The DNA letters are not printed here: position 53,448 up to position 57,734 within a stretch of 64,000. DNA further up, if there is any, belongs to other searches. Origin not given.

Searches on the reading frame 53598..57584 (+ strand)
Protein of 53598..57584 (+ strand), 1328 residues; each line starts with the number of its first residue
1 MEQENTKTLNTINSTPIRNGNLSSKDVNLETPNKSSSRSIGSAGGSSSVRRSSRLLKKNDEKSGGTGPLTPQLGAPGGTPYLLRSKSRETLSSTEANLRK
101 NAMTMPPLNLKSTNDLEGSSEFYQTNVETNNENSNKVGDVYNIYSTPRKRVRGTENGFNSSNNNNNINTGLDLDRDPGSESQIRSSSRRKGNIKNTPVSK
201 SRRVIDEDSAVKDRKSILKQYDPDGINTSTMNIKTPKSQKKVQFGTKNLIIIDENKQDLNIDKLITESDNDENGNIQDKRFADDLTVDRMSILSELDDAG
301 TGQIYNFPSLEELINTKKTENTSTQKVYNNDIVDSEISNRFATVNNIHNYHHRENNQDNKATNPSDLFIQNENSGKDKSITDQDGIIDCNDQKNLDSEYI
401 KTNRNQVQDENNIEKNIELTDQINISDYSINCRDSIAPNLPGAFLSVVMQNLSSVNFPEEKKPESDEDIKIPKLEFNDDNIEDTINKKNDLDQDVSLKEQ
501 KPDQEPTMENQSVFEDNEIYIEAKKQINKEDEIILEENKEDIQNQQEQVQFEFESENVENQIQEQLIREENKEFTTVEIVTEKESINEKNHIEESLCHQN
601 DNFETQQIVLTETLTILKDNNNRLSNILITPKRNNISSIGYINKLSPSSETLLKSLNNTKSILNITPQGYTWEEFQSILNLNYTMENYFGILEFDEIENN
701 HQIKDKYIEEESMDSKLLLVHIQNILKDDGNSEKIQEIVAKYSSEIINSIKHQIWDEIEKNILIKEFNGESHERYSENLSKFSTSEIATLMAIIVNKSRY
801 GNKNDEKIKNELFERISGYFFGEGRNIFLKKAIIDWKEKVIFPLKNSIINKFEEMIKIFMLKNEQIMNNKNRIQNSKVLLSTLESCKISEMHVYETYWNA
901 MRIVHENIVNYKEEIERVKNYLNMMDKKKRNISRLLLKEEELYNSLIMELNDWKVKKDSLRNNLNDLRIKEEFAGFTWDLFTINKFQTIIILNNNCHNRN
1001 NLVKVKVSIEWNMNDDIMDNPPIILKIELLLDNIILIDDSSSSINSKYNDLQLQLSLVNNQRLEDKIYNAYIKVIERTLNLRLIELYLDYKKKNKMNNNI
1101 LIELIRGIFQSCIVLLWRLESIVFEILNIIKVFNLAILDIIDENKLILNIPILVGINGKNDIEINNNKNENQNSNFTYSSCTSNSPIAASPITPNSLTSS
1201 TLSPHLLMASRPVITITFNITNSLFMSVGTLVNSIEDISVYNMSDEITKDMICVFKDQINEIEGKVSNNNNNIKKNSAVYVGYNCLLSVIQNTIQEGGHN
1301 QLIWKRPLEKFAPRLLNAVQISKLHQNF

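Call 6: search_protein_families(library=pfam, proteins=[window:53598-57584:+])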
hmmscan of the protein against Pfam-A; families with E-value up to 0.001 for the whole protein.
window:53598-57584:+ (1328 aa): 0 families

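Call 23: find_homologous_proteins(query=window:53598-57581:+, max_evalue=1e-10)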
Query window:53598-57581:+ (1328 aa): 12 proteins with E <= 1e-10 among 8000 candidates.
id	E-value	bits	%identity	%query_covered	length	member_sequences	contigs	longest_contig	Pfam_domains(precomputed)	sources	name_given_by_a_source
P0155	0.0e+0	2859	100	100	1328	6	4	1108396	-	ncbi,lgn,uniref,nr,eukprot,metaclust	ncbi:hypothetical protein [Cryptosporidium parvum Iowa II]|uniref:Spc7 kinetochore protein domain-co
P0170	0.0e+0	2506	89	100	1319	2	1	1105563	-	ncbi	ncbi:Uncharacterized protein cmbei_4001600 [Cryptosporidium meleagridis]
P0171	0.0e+0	2181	78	100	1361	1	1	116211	-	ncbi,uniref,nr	ncbi:uncharacterized protein ELE39_002895 [Cryptosporidium sp. chipmunk genotype I]|uniref:uncharact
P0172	0.0e+0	1641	62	100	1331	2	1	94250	-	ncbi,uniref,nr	ncbi:hypothetical protein OJ253_2170 [Cryptosporidium canis]|uniref:Spc7 kinetochore protein domain-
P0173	0.0e+0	1522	57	100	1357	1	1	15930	-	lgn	-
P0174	0.0e+0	1505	55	100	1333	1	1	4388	-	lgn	-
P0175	0.0e+0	1086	51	92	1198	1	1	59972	-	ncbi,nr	ncbi:hypothetical protein HWI79_3516 [Cryptosporidium felis]|nr:hypothetical protein HWI79_3516 [Cry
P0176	4.7e-274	931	45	100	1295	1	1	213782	-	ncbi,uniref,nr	ncbi:hypothetical protein FG386_002366 [Cryptosporidium ryanae]|uniref:uncharacterized protein n=1 T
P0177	7.0e-267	907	54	58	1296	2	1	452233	-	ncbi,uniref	ncbi:hypothetical protein RS030_1120 [Cryptosporidium xiaoi]|uniref:Spc7 kinetochore protein domain-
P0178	6.9e-159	549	36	95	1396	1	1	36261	-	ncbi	ncbi:hypothetical protein ACR3K2_06640 [Cryptosporidium serpentis]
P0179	2.1e-152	528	35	95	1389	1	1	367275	-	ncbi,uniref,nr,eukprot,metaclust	ncbi:uncharacterized protein CMU_032430 [Cryptosporidium muris RN66]|uniref:Spc7 kinetochore protein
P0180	5.3e-150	520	35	95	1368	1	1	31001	-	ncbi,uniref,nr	ncbi:hypothetical protein cand_028620 [Cryptosporidium andersoni]|uniref:Spc7 kinetochore protein do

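Call 24: find_encoding_contigs(protein=P0170, flank=10000, max_places=1)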
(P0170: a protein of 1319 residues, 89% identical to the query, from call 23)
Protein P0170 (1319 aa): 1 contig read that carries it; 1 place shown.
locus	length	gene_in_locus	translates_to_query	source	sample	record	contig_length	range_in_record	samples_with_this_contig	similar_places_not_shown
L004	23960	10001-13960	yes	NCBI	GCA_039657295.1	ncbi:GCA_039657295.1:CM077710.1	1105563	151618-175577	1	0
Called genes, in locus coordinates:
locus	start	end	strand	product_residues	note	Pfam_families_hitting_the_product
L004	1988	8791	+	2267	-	PF00385:Chromo (faint), PF00439:Bromodomain, PF00176:SNF2-rel_dom, PF00270:DEAD (faint), PF04851:ResIII, PF11496:HDA2-3 (weak), PF00271:Helicase_C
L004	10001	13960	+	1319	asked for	-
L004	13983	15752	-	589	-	PF00069:Pkinase, PF07714:PK_Tyr_Ser-Thr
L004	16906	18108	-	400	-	PF14336:GLUCM-like_C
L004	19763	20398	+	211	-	-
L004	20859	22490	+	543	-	-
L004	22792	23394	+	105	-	PF00085:Thioredoxin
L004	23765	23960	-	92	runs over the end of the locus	PF01423:LSM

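Call 25: find_encoding_contigs(protein=P0171, flank=10000, max_places=1)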
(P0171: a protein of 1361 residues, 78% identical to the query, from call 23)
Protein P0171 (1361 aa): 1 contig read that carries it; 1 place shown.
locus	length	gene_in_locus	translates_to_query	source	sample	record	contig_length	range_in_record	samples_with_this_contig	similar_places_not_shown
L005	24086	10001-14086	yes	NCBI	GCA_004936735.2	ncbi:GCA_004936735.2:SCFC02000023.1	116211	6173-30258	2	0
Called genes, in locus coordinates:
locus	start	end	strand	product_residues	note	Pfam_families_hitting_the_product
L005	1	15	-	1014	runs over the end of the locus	PF01728:FtsJ, PF11861:DUF3381, PF07780:Spb1_C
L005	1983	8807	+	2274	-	PF00385:Chromo (faint), PF00439:Bromodomain, PF11496:HDA2-3 (faint), PF00176:SNF2-rel_dom, PF00270:DEAD (faint), PF04851:ResIII, PF00271:Helicase_C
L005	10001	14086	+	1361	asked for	-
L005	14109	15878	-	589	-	PF00069:Pkinase, PF07714:PK_Tyr_Ser-Thr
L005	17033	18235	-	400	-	PF14336:GLUCM-like_C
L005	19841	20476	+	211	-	-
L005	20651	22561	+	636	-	-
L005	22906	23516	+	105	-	PF00085:Thioredoxin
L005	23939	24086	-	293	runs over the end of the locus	-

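Call 26: find_encoding_contigs(protein=P0172, flank=10000, max_places=1)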
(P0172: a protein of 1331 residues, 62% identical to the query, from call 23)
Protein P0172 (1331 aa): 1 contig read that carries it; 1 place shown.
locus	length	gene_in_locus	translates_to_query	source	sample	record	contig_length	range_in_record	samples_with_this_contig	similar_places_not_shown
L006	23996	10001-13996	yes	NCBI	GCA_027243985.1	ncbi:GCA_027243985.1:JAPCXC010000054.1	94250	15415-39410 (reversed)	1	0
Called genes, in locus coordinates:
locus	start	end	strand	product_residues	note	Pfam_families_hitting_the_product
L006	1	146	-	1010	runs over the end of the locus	PF01728:FtsJ, PF11861:DUF3381, PF07780:Spb1_C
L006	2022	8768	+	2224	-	PF00385:Chromo (faint), PF00176:SNF2-rel_dom, PF00270:DEAD (faint), PF04851:ResIII, PF11496:HDA2-3 (weak), PF00271:Helicase_C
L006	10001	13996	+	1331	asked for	-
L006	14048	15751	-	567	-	PF00069:Pkinase, PF07714:PK_Tyr_Ser-Thr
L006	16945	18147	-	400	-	PF14336:GLUCM-like_C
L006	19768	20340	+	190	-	-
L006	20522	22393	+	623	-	-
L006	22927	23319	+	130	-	PF13905:Thioredoxin_8 (faint), PF00085:Thioredoxin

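Call 27: find_encoding_contigs(protein=P0175, flank=10000, max_places=1)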
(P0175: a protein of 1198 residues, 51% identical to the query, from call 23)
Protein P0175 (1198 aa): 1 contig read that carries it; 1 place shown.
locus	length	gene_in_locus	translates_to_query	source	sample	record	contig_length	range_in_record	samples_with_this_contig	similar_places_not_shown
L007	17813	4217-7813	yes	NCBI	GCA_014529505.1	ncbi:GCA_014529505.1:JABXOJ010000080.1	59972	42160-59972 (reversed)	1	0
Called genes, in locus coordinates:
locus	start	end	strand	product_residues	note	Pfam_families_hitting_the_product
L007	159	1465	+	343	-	PF00176:SNF2-rel_dom, PF00270:DEAD (faint), PF04851:ResIII (weak), PF00271:Helicase_C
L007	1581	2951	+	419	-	-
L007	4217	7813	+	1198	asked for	-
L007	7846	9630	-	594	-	PF00069:Pkinase, PF07714:PK_Tyr_Ser-Thr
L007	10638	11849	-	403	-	PF14336:GLUCM-like_C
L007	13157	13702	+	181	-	-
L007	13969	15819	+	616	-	-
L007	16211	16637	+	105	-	PF00085:Thioredoxin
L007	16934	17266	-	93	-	PF01423:LSM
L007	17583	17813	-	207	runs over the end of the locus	-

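Call 28: find_encoding_contigs(protein=P0176, flank=10000, max_places=1)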
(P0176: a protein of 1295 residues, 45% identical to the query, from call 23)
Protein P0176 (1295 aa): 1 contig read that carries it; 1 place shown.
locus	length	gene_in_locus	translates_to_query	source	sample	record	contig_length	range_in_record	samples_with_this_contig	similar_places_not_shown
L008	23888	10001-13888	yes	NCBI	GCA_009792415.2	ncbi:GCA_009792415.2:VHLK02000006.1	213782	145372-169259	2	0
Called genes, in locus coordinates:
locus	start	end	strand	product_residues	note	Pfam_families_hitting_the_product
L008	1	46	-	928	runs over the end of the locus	PF01728:FtsJ, PF11861:DUF3381, PF07780:Spb1_C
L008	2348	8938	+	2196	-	PF00385:Chromo (faint), PF00439:Bromodomain, PF00176:SNF2-rel_dom, PF00270:DEAD (faint), PF04851:ResIII, PF11496:HDA2-3 (weak), PF00271:Helicase_C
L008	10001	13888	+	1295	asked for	-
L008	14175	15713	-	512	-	PF00069:Pkinase, PF07714:PK_Tyr_Ser-Thr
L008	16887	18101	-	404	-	PF14336:GLUCM-like_C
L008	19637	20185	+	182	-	-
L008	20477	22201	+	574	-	-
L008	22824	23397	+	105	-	PF00085:Thioredoxin, PF13905:Thioredoxin_8 (weak)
